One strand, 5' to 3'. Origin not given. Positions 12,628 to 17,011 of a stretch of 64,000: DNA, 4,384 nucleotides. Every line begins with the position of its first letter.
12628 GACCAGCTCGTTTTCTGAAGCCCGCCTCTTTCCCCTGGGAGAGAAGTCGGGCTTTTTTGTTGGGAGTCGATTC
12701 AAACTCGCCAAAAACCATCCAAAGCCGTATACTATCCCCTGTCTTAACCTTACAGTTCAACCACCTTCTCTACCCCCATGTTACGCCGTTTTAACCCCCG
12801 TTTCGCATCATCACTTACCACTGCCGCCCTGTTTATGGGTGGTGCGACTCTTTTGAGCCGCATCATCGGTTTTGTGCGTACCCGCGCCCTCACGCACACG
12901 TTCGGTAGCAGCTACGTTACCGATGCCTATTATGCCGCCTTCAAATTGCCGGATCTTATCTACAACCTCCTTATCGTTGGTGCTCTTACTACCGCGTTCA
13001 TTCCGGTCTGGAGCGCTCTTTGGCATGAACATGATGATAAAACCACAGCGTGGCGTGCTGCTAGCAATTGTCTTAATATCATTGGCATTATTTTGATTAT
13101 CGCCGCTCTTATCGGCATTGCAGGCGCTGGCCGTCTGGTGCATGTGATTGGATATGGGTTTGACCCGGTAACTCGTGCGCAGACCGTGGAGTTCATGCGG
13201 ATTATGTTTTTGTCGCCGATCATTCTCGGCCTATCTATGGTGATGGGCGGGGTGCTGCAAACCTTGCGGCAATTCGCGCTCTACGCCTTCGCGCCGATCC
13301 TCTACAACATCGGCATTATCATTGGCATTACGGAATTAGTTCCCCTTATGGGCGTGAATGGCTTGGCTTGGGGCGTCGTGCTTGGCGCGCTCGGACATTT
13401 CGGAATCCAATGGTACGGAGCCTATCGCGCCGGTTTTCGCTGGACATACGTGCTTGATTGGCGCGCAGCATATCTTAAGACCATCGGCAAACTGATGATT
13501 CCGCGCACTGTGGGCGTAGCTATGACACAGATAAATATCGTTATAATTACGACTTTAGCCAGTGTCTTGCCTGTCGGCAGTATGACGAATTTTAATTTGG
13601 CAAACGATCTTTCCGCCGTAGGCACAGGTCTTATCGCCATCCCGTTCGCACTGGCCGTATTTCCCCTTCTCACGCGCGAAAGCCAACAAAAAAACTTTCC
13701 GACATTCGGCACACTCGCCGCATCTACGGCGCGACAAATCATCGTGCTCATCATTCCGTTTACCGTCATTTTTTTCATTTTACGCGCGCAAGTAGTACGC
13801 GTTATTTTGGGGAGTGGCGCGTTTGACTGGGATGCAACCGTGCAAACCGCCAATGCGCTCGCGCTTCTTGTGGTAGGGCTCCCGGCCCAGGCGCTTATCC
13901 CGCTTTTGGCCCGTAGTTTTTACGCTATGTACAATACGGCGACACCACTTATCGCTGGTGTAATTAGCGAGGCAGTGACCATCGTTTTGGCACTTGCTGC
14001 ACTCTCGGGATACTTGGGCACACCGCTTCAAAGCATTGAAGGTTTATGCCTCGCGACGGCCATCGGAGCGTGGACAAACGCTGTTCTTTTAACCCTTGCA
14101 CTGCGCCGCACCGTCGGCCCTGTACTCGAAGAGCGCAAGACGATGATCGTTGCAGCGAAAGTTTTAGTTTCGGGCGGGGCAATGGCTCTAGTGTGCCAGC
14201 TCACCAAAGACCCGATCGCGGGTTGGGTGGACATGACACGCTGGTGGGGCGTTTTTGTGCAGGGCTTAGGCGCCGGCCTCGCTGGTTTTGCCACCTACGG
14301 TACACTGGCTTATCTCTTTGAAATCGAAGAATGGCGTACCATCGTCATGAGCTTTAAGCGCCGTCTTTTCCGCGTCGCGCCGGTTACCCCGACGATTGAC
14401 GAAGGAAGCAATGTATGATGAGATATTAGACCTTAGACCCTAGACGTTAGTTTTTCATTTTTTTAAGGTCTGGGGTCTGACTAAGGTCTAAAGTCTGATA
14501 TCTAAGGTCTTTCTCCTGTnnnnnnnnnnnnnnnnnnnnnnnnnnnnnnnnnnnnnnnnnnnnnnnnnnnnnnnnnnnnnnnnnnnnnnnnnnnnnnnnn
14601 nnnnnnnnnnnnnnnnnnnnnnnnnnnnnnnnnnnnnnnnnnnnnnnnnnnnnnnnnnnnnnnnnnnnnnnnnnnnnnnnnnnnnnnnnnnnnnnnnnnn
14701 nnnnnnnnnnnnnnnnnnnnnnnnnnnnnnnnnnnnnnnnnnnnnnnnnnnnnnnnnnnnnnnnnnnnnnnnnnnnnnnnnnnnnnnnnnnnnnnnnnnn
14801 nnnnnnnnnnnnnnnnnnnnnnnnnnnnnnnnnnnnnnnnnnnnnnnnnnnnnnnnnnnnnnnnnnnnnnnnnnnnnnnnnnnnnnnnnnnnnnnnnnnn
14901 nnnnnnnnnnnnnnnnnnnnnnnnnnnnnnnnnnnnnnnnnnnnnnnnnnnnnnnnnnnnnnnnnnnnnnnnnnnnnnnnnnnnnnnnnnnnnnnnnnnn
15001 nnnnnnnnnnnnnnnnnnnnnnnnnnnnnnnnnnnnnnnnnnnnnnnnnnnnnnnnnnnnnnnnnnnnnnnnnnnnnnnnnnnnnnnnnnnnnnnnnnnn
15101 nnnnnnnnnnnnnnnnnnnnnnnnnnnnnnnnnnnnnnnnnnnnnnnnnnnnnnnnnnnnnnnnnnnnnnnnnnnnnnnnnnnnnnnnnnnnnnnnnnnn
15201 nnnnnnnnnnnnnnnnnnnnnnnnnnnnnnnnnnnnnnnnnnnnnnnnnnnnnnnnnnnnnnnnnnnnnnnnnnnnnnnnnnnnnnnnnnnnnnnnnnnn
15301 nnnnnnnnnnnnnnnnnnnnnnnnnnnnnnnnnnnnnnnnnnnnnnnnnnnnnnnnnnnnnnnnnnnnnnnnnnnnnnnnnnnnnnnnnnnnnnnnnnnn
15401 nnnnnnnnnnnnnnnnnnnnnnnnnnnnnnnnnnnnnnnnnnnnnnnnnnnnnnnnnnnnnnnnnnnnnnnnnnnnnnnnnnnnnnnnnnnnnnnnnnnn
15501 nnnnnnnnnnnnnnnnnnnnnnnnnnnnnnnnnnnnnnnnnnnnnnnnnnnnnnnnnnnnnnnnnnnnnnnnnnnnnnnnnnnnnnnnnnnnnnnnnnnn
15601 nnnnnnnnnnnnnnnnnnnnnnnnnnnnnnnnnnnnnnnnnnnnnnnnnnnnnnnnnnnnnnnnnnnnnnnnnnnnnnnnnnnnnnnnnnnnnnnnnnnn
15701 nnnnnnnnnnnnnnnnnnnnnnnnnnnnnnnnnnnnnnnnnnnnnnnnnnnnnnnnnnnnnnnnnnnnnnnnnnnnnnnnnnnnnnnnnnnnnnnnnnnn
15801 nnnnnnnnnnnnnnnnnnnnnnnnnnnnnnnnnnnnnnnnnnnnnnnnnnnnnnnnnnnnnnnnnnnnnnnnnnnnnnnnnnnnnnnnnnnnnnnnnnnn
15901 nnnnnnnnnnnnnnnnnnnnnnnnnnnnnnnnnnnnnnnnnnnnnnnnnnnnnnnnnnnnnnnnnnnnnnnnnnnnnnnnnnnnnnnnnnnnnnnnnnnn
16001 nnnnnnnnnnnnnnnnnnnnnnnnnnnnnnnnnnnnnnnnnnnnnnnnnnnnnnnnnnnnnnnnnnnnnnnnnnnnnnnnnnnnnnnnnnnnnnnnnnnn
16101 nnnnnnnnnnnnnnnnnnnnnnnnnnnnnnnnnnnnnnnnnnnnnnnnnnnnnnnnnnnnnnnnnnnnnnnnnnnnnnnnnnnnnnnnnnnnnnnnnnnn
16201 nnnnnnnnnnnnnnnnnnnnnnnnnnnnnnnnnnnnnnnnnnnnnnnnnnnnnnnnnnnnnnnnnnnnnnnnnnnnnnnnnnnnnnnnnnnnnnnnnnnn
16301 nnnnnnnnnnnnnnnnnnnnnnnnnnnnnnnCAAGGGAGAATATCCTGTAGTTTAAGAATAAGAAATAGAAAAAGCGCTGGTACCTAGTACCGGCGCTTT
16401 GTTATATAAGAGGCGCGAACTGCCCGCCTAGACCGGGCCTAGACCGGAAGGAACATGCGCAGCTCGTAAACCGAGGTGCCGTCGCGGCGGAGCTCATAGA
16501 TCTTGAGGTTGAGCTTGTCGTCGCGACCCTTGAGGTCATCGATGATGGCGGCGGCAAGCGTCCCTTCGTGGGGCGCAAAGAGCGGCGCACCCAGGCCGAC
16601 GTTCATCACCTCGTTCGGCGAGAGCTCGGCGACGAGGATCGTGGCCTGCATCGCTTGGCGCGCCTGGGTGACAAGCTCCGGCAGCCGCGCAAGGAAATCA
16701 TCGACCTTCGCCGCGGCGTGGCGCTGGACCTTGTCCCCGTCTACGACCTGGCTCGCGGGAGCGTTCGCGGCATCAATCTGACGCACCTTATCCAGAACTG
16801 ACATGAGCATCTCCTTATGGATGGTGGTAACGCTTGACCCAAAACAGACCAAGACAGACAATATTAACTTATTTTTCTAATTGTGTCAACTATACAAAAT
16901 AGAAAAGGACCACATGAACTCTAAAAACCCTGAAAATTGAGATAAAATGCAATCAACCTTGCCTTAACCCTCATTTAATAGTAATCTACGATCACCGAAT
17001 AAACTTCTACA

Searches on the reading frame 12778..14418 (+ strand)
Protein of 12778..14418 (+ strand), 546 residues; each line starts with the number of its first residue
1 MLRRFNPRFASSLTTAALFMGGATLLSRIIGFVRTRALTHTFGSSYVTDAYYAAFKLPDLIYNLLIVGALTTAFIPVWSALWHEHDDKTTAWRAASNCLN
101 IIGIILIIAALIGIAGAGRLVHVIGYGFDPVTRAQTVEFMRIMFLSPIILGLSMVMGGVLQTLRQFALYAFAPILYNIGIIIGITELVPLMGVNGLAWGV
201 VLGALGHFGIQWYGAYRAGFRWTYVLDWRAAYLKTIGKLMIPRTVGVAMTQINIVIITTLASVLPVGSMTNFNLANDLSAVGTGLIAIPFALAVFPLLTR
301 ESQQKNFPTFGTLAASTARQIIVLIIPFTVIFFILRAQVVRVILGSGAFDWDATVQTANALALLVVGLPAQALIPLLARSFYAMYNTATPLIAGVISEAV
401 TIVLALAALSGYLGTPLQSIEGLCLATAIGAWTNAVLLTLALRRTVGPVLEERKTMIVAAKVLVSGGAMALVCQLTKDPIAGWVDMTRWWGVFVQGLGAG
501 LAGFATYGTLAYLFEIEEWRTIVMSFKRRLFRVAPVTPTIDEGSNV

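Call 49: search_protein_families(library=pfam, proteins=[window:12778-14418:+], max_evalue=0.001)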
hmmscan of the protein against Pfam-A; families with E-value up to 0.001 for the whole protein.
window:12778-14418:+ (546 aa): 1 family
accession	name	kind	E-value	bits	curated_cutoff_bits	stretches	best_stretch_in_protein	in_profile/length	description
PF03023.19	MurJ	-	2.6e-77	260.8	27.4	1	40-475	3-435/451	Lipid II flippase MurJ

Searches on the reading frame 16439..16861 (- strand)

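Call 71: search_protein_families(library=pfam, proteins=[window:16439-16861:-], max_evalue=0.1)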
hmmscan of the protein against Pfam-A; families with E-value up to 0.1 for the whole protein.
window:16439-16861:- (140 aa): 1 family
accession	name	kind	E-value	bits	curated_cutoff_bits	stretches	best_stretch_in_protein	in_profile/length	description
PF08939.15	Bles03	-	0.0069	16.7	23.1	1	10-72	21-83/255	Basophilic leukemia-expressed protein Bles03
